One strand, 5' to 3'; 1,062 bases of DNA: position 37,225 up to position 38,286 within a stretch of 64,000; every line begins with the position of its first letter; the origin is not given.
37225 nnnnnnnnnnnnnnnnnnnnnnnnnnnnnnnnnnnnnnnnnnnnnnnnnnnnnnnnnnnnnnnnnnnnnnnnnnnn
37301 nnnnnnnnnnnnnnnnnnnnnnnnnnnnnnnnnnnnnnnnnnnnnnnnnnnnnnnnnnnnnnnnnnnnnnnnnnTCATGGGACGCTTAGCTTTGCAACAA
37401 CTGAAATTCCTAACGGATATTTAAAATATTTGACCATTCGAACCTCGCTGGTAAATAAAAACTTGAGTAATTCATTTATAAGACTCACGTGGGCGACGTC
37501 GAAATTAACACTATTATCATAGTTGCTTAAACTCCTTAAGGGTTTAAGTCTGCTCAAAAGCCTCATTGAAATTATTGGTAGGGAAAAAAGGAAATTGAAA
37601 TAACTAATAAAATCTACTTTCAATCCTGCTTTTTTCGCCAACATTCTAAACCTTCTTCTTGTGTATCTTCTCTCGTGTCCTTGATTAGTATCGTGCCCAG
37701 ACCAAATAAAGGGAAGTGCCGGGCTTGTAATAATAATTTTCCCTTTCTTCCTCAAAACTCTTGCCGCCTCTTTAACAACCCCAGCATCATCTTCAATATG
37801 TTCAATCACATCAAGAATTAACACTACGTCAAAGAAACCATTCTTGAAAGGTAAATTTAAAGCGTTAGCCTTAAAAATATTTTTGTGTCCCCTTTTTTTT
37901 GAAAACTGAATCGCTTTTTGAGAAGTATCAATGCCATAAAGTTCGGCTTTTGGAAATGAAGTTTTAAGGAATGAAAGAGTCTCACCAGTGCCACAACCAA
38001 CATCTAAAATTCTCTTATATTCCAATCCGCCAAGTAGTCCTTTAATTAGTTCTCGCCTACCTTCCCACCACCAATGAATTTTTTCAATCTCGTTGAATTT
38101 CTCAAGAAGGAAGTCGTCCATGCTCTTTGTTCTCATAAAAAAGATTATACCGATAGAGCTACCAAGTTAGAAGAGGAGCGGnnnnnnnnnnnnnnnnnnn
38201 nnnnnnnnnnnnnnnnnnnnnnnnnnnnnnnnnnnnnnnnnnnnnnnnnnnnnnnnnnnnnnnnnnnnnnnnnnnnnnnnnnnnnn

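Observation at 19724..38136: Six class-I SAM-dependent methyltransferases in one glycan locus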

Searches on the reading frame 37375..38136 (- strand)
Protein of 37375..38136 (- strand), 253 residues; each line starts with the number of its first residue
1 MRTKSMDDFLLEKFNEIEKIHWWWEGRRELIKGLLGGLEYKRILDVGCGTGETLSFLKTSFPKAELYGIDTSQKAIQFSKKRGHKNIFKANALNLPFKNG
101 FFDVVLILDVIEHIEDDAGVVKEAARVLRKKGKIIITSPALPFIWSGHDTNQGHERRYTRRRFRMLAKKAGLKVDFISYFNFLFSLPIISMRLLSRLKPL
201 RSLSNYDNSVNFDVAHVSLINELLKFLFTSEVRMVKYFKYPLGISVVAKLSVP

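Call 4: search_protein_families(library=pfam, proteins=[window:37375-38136:-], max_evalue=0.01)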
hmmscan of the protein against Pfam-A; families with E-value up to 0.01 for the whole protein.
window:37375-38136:- (253 aa): 13 families
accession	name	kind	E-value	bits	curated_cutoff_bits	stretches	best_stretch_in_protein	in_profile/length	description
PF08241.18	Methyltransf_11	-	4.1e-23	82.3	21.2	1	44-136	1-95/95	Methyltransferase domain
PF13847.12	Methyltransf_31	-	9.7e-20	71.2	27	1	41-140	5-113/145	Methyltransferase domain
PF13649.12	Methyltransf_25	-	1.4e-18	67.8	27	1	43-132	1-97/97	Methyltransferase domain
PF13489.12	Methyltransf_23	-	1.2e-17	64.6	27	1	39-174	22-161/164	Methyltransferase domain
PF08242.18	Methyltransf_12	-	5.2e-16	59.6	30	1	44-133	1-97/98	Methyltransferase domain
PF01209.24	Ubie_methyltran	-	3.1e-10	40.3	20.1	1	19-136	30-151/233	ubiE/COQ5 methyltransferase family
PF05175.20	MTS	-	6.3e-07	29.6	23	1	40-136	32-138/170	Methyltransferase small domain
PF07021.18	MetW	-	6.5e-07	29.6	21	1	41-141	15-112/193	Methionine biosynthesis protein MetW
PF05219.18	DREV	-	6e-06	26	26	1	38-144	93-193/265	DREV methyltransferase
PF03141.22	Methyltransf_29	-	0.00016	20.8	23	1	39-142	117-223/506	Putative S-adenosyl-L-methionine-dependent methyltransferase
PF06325.19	PrmA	-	0.00068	19.7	22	1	41-116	163-244/296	Ribosomal protein L11 methyltransferase (PrmA)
PF02390.23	Methyltransf_4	-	0.0028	17.6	24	0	43-89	5-49/173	Putative methyltransferase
PF08003.17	Methyltransf_9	-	0.0036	16.7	23.8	1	29-137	105-218/315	Protein of unknown function (DUF1698)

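Call 13: search_protein_families(library=ncbifam, proteins=[window:37375-38136:-], max_evalue=0.01)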
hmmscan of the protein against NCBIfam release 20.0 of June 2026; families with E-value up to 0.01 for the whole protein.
window:37375-38136:- (253 aa): 49 families (the best 25 are shown)
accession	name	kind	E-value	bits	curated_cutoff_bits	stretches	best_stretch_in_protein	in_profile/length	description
NF045667.1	MTase_DVU1556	equivalog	2.6e-19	69.5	155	1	40-137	23-120/213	DVU_1556 family methyltransferase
TIGR01934.1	MenG_MenH_UbiE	subfamily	5e-14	52.1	158.35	1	28-137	29-142/223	ubiquinone/menaquinone biosynthesis methyltransferase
TIGR02072.1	BioC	equivalog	9.8e-14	51.7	184.95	1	30-138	23-134/244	malonyl-ACP O-methyltransferase BioC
NF001244.0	PRK00216.1-5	equivalog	3.3e-13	49.5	216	1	38-137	47-154/236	bifunctional demethylmenaquinone methyltransferase/2-methoxy-6-polyprenyl-1,4-benzoquinol methylase UbiE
NF040539.1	AST_met_ArsM_2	exception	1.2e-12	48.2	240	1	29-137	46-164/262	putative arsinothricin biosynthesis methyltransferase ArsM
TIGR01983.1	UbiG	equivalog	1.6e-12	47.2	102.95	1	38-137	48-152/228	bifunctional 2-polyprenyl-6-hydroxyphenol methylase/3-demethylubiquinol 3-O-methyltransferase UbiG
NF045825.1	FAmtase_mtf2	equivalog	3.9e-12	45.9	400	1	38-137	57-159/248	fatty-acid O-methyltransferase Mtf2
NF045823.1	PthPhpthDimycoMt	equivalog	1e-10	41.2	300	1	38-135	65-165/256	phthiotriol/phenolphthiotriol dimycocerosates methyltransferase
NF001243.0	PRK00216.1-4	equivalog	1.7e-10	40.7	235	1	39-142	47-157/237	demethylmenaquinone methyltransferase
TIGR03587.1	Pse_Me-ase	hypoth_equivalog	8.7e-10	39.1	112.05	1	41-118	45-122/204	pseudaminic acid biosynthesis-associated methylase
TIGR02752.1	MenG_heptapren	equivalog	2.2e-09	37.2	419.85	1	39-143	45-156/231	demethylmenaquinone methyltransferase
NF008300.0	PRK11088.1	equivalog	6e-09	35.8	303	1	40-140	86-183/272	23S rRNA (guanine(745)-N(1))-methyltransferase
NF041536.1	ArsM_DUF2284_UU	exception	1.9e-08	33.1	575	1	41-137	78-181/459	arsenite methyltransferase/DUF2284 domain selenoprotein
TIGR02081.1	metW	equivalog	2.1e-08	33.9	189.5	1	41-139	15-110/194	methionine biosynthesis protein MetW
NF001241.0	PRK00216.1-2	equivalog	3.8e-08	33.3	327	1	39-139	51-150/231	demethylmenaquinone methyltransferase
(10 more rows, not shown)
